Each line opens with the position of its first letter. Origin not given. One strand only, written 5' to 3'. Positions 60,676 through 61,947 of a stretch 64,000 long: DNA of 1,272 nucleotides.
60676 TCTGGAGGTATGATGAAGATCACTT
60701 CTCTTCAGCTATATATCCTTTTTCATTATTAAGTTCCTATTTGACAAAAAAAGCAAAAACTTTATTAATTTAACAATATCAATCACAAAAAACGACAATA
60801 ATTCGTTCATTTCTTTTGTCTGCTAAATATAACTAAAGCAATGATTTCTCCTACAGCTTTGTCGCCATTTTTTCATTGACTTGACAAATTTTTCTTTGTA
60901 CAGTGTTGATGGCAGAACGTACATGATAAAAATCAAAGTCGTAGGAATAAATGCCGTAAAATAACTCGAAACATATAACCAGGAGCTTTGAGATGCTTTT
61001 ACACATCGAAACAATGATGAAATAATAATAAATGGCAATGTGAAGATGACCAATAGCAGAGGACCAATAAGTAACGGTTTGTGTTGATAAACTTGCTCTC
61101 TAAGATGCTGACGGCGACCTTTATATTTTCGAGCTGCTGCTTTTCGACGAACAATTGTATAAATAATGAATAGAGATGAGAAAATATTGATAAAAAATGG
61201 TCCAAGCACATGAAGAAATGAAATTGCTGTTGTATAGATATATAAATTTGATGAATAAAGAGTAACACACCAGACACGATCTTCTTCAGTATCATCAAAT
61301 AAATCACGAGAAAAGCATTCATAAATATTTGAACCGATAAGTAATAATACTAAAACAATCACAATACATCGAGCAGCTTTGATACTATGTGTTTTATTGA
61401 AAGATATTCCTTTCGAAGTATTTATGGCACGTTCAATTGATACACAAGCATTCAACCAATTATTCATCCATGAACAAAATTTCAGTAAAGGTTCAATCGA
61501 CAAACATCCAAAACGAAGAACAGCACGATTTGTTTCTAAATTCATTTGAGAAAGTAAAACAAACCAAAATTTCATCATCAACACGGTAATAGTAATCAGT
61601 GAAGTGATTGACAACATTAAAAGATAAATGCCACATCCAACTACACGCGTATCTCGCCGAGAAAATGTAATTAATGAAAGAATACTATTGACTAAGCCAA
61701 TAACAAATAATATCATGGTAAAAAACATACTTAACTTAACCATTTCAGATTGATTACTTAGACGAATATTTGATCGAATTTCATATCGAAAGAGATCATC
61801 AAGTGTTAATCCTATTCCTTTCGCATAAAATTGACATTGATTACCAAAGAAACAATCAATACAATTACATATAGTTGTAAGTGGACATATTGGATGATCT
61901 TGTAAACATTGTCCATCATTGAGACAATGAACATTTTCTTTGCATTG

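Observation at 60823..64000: GPCR with a ~700-aa EGF-like + LDLa ectodomain (chimeric adhesion-like architecture on a rhodopsin-type 7TM)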

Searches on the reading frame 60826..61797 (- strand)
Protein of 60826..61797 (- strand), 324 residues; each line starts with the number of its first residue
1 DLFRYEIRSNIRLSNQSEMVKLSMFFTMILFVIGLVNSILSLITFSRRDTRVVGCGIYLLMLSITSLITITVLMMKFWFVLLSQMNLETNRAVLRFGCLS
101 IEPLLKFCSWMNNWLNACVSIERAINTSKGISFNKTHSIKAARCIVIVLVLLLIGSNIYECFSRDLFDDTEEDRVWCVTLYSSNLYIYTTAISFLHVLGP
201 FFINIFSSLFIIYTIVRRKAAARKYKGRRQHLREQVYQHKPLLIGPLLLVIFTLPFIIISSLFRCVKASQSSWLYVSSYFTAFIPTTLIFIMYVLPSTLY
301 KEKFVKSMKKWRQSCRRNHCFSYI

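Call 22: search_solved_structures(query=A3, max_evalue=0.001, show_alignments=2)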
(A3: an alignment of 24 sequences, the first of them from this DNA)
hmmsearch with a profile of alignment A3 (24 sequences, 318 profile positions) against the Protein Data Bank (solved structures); distinct sequences matched with E-value up to 0.001: 55.
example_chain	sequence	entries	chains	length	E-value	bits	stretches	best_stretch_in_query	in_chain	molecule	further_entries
8zfz_R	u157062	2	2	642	2.5e-10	43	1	25-237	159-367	Soluble cytochrome b562,G-protein coupled receptor 4,LgBiT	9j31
7vgy_A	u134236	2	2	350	1.9e-09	40.1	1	23-310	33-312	Melatonin receptor type 1A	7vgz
7db6_D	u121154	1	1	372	2.3e-09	39.8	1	23-310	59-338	Melatonin receptor type 1A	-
9lmo_R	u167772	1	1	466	4.3e-09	38.9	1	29-227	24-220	G-protein coupled receptor 4,Soluble cytochrome b562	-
9u4j_A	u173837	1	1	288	4.6e-09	38.8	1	29-278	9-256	G-protein coupled receptor 4,Soluble cytochrome b562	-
8z9o_R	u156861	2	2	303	4.7e-09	38.8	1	29-288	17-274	G-protein coupled receptor 4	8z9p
8zcf_R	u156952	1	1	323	5.7e-09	38.5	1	29-295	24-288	G-protein coupled receptor 4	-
8z3m_R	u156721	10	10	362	8.3e-09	38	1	29-294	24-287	G-protein coupled receptor 4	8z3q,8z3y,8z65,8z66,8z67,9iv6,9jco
9lmp_R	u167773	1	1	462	8.8e-09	37.9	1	29-227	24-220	G-protein coupled receptor 4,Soluble cytochrome b562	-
9bip_R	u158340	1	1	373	9.1e-09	37.9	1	29-294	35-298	G-protein coupled receptor 4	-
8zce_R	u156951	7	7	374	9.1e-09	37.8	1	29-294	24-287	G-protein coupled receptor 4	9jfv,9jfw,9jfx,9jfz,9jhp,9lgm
9jfu_R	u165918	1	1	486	2.5e-08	36.4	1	29-237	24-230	G-protein coupled receptor 4,Soluble cytochrome b562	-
8z3o_R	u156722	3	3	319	3.8e-07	32.5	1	22-232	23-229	Ovarian cancer G-protein coupled receptor 1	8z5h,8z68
8zf9_R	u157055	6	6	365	3.9e-07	32.5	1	29-278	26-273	G-protein coupled receptor 4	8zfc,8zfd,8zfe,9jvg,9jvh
9d3e_A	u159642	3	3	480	4.1e-07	32.4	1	29-225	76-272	Human CCR6 | CCR6, Soluble cytochrome b562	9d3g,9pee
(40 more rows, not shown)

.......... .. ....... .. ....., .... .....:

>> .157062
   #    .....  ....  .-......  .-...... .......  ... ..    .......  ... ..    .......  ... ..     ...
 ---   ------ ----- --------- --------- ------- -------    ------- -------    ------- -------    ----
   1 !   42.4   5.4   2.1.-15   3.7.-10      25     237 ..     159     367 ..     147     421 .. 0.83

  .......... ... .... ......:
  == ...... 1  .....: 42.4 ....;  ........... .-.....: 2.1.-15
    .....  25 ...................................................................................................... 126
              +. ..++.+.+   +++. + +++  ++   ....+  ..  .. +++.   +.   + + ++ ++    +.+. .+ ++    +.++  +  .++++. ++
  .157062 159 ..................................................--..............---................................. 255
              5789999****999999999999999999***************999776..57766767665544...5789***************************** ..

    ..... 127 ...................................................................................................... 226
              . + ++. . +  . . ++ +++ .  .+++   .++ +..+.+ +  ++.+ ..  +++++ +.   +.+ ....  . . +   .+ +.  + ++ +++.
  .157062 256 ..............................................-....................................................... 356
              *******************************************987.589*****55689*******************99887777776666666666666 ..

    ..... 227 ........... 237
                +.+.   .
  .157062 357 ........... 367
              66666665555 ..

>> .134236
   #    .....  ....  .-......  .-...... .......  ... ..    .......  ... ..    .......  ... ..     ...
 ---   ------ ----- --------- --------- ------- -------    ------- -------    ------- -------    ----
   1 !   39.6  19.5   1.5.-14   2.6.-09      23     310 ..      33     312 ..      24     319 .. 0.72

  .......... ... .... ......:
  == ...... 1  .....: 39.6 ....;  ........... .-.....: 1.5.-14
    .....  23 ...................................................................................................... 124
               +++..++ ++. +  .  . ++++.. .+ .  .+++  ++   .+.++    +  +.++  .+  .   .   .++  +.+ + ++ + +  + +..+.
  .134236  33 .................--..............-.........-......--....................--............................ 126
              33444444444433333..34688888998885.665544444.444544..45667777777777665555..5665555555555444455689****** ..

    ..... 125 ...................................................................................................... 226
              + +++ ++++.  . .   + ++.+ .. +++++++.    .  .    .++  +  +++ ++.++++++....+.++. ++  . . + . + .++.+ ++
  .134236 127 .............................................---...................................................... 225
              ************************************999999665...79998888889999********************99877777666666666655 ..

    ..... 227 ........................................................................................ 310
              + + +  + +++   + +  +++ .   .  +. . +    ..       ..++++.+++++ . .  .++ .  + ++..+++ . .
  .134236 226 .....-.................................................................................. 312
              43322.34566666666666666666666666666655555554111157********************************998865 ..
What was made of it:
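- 60916..61746 (-): Divergent class A seven-helix bundle (residues 752-1028). The helices are TM1 752-779, TM2 788-819, TM3 825-866, TM4 869-897, TM5 917-956, TM6 962-996 and TM7 1006-1028. Profile against PDB (call 22).
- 61426..61434 (-): E/DRY-equivalent triplet E856-R857-A858 at the cytoplasmic end of TM3. It aligns to the DRY of GPR4 (call 22).
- Closest known: GPR4/GPR68 and melatonin MT1. Same: These are the best profile matches, at 38-43 bits over TM1-TM7 (call 22).
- The closest solved relatives bind small ligands or protons (MT1, GPR4, 5-HT1B; call 22).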

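Call 28: predict_structure(alignment_id=A3)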
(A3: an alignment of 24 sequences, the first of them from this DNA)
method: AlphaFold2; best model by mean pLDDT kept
length: 324 residues; sequences in the alignment: 24
mean_pLDDT: 82.3   pTM: 0.81
mean pLDDT of the five models: 82.3, 79.5, 77.5, 77.2, 74.2
residues with pLDDT >= 90: 115; 70-90: 165; 50-70: 29; < 50: 15
segments of 3 or more residues with pLDDT < 50: 167-179
pLDDT, mean of each block of 10 residues (from residue 1): 75 90 92 93 90 93 94 92 84 82 89 93 92 95 97 88 57 45 76 87 90 85 74 81 76 73 56 75 80 79 87 82 59
secondary structure, 60 per line:
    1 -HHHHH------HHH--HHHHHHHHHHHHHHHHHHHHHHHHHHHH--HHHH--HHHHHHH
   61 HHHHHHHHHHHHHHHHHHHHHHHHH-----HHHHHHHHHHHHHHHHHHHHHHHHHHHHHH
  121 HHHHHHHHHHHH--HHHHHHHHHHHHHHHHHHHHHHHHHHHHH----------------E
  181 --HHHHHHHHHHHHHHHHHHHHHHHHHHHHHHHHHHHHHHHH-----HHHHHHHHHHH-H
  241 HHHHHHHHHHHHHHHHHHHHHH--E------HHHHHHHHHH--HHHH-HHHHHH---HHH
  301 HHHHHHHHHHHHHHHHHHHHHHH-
elements in order: H2-6 H18-45 H48-51 H54-85 H91-132 H135-163 H183-222 H228-238 H240-262 H272-281 H284-287 H289-294 H298-323
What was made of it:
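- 60916..61746 (-): AF2 pLDDT 82, pTM 0.81 (call 28).
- On Class A (rhodopsin-like) GPCR, Pfam 7tm_1: The AF2 model has pLDDT 82 and pTM 0.81, with seven long helices plus helix 8 (call 28).
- Checked: Seven helices plus helix 8 appear in a confident model (pLDDT 82, pTM 0.81, call 28).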

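Call 34: fold_search(model_id=the predicted structure, library=pdb)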
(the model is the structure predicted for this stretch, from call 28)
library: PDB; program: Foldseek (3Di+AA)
matches with E <= 10: 1545; with E <= 0.001: 761
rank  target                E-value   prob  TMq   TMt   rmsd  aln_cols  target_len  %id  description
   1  7xw9_R                3.8e-07  1.00  0.68  0.76   4.8       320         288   16  Cryo-EM structure of the TRH-bound human TRHR-Gq complex (released 2022-12-28)
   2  7xrr                  1.0e-06  1.00  0.66  0.69   5.5       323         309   14  Crystal structure of the human OX2R bound to the insomnia drug lemborexant. (released 2022-11-23)
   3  8z66                  1.0e-06  1.00  0.66  0.72   5.0       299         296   16  Cryo-EM structure of the receptor of hGPR4-Gs complex in pH7.2 (released 2025-04-23)
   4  9jfw_R                1.1e-06  1.00  0.68  0.75   4.4       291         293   17  Cryo-EM structure of GPR4 complexed with Gs in pH6.8 (released 2025-04-23)
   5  8zcf_R                1.1e-06  1.00  0.70  0.76   5.2       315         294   16  Cryo-EM structure of GPR4 complexed with Gs in pH7.5 (released 2025-04-23)
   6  9p80_R                1.4e-06  1.00  0.68  0.72   5.6       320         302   15  NTSR1-Gi-NTS(8-13) Complex in the Non-Canonical, AHD Open State (NC-Open-Apo) (released 2026-03-25)
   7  9ko2_R                1.6e-06  1.00  0.70  0.75   5.8       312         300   15  A Cryo_EM structure of CCR7 complex with CCL19 (released 2025-11-26)
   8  7vug_R                1.8e-06  1.00  0.72  0.82   3.8       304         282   17  Cryo-EM structure of a class A orphan GPCR in complex with Gi (released 2021-12-29)
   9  9kwg_A                1.8e-06  1.00  0.70  0.77   4.8       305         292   16  Structure of mouse C5a bound mouse C5aR1 in complex with Go (released 2025-11-26)
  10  9jco_R                1.9e-06  1.00  0.70  0.75   5.1       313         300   16  Cryo-EM structure of the proton-sensing GPCR (GPR4)-Gs protein complex at pH 6.5 (released 2025-07-09)
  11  9p83_R                2.0e-06  1.00  0.64  0.74   5.2       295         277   18  NTSR1-Gi-NTS(8-13) GTP-Bound Complex in the Non-Canonical, AHD Open State (NC-Open-GTP) (released 2026-03-25)
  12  7sr8_R                2.1e-06  1.00  0.68  0.77   4.4       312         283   13  Molecular mechanism of the the wake-promoting agent TAK-925 (released 2022-06-08)
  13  9jcq_D                2.2e-06  1.00  0.70  0.75   4.2       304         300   16  Cryo-EM structure of the proton-sensing GPCR (GPR4)-Gs protein complex at pH 7.4 (released 2025-07-09)
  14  7wj5_R                2.3e-06  1.00  0.66  0.75   4.8       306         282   15  Cryo-EM structure of human somatostatin receptor 2 complex with its agonist somatostatin delineates the ligand binding (released 2022-07-13)
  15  8j6d_C                2.4e-06  1.00  0.68  0.79   4.5       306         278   16  Structure of EP141-C3aR-Go complex (released 2023-10-18)
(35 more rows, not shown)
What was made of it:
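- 60916..61746 (-): Foldseek against PDB (call 34).
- PDB profile hits are all class A (call 22), the AF2 model is confident (call 28) and the Foldseek top 50 are all class A (call 34).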

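Call 55: search_protein_representatives(alignment_id=A3)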
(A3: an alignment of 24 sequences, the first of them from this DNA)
Query: 24 sequences, 318 profile positions. Proteins with E-value up to 0.001 (for the whole library): 1640; up to 1e-10: 944; up to 1e-30: 451. The best 150 are listed.
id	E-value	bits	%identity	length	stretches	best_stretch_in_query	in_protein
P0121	4.5e-151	518.6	-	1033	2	1-287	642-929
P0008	4.7e-140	482.4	-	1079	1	1-317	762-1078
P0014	1.1e-134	464.8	-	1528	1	1-311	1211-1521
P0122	6.4e-133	458.9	-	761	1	1-314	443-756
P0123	1.5e-131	454.4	-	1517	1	1-313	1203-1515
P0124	6.1e-130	449.2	-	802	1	1-315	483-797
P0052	1.3e-129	448.1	-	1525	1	1-316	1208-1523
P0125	1.4e-129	448.0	-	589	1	1-316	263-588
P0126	2.2e-129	447.3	-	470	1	1-313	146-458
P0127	5.7e-129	446.0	-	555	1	1-317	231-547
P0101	5.2e-125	432.9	-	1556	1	1-316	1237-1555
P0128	1.5e-119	415.0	-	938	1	1-315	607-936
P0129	3.3e-118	410.6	-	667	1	1-316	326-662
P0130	5.5e-118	409.9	-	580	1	1-317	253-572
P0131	6.3e-118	409.7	-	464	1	1-316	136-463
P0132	2.4e-117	407.8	-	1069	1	1-312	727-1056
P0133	2.6e-117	407.7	-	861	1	1-313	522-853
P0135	2.2e-112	391.5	-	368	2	1-164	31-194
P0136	3.9e-112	390.7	-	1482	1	2-316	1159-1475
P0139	5.7e-110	383.5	-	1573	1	2-316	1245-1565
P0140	1.2e-109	382.5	-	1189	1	2-315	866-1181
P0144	3.0e-108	377.9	-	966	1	1-317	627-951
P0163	9.2e-102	356.6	-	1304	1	2-315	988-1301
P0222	1.0e-90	320.3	-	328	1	2-316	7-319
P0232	5.0e-87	308.2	-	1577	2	6-314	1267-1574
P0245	1.6e-80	286.8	-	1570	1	2-316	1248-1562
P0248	3.2e-77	275.9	-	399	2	1-168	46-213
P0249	1.4e-76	273.8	-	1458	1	7-317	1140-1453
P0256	4.1e-72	259.2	-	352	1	3-316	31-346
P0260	1.1e-70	254.4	-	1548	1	2-311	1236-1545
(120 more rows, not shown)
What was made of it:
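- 451 representatives at E<=1e-30, with the 7TM C-terminal in every full-length hit (call 55). The family is large and lineage-specific, like chemoreceptor expansions (call 55).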

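Call 58: list_cluster_members(proteins=[P0121, P0122, P0136, P0139, P0249, P0260, P0245, P0232, P0256, P0222])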
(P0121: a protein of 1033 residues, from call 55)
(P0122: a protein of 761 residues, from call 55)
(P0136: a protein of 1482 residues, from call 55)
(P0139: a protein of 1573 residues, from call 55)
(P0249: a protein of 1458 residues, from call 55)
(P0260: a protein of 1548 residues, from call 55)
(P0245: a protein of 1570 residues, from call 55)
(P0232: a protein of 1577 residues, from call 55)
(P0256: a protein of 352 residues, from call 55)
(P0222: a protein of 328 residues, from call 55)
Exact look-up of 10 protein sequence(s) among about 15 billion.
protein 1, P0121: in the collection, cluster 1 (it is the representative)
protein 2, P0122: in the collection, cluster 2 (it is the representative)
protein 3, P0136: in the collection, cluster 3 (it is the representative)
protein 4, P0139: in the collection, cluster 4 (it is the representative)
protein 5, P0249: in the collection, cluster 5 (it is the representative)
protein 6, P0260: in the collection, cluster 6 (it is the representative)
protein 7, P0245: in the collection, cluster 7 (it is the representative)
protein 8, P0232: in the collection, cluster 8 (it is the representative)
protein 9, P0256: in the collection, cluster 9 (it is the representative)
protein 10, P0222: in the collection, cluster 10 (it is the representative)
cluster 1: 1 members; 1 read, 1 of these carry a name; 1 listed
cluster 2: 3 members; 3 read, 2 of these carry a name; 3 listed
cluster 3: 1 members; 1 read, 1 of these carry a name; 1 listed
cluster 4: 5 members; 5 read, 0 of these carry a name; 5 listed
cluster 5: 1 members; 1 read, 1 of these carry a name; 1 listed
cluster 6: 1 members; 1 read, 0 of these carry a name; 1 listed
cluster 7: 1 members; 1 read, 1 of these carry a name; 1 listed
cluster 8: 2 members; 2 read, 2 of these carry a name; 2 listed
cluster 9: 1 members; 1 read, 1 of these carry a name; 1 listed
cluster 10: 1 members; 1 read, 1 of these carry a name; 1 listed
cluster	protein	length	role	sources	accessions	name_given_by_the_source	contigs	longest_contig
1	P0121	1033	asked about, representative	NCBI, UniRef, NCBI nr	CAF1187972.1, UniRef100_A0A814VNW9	unnamed protein product [Adineta ricciae] | G-protein coupled receptors family 1 profile domain-containing protein n=1 Tax=Adineta ...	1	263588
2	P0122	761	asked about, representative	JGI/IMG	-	hypothetical protein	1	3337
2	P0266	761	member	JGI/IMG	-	hypothetical protein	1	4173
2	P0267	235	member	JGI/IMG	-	-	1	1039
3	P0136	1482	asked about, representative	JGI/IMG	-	hypothetical protein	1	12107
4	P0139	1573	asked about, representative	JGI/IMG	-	-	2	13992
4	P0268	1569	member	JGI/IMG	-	-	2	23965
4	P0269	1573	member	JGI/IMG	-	-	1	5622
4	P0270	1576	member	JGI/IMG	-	-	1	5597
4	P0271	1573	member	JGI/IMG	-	-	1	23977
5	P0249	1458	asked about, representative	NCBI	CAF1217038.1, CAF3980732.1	unnamed protein product, partial [Didymodactylos carnosus]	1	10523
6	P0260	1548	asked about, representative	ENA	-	-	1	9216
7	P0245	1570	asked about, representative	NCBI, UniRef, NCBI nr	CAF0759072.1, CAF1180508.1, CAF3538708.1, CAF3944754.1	unnamed protein product [Didymodactylos carnosus] | Uncharacterized protein n=1 Tax=Didymodactylos carnosus TaxID=1234261 ...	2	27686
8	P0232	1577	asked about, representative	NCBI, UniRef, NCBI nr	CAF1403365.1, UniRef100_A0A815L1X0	unnamed protein product [Adineta ricciae] | Uncharacterized protein n=1 Tax=Adineta ricciae TaxID=249248 RepID=A0A815L1X0_ADIRI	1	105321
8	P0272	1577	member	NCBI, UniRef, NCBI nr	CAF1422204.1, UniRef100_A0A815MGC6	unnamed protein product [Adineta ricciae] | Uncharacterized protein n=1 Tax=Adineta ricciae TaxID=249248 RepID=A0A815MGC6_ADIRI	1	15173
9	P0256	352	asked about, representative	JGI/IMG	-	hypothetical protein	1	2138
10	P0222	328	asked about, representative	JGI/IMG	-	uncharacterized membrane protein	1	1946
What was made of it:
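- The same fused architecture is seen in hundreds of clusters across three bdelloid families (calls 55, 58).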

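Call 65: search_protein_families(library=pfam, proteins=[window:60826-61797:-], max_evalue=10)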
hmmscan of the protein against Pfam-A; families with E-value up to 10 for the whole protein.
seq(324 aa): 0 families
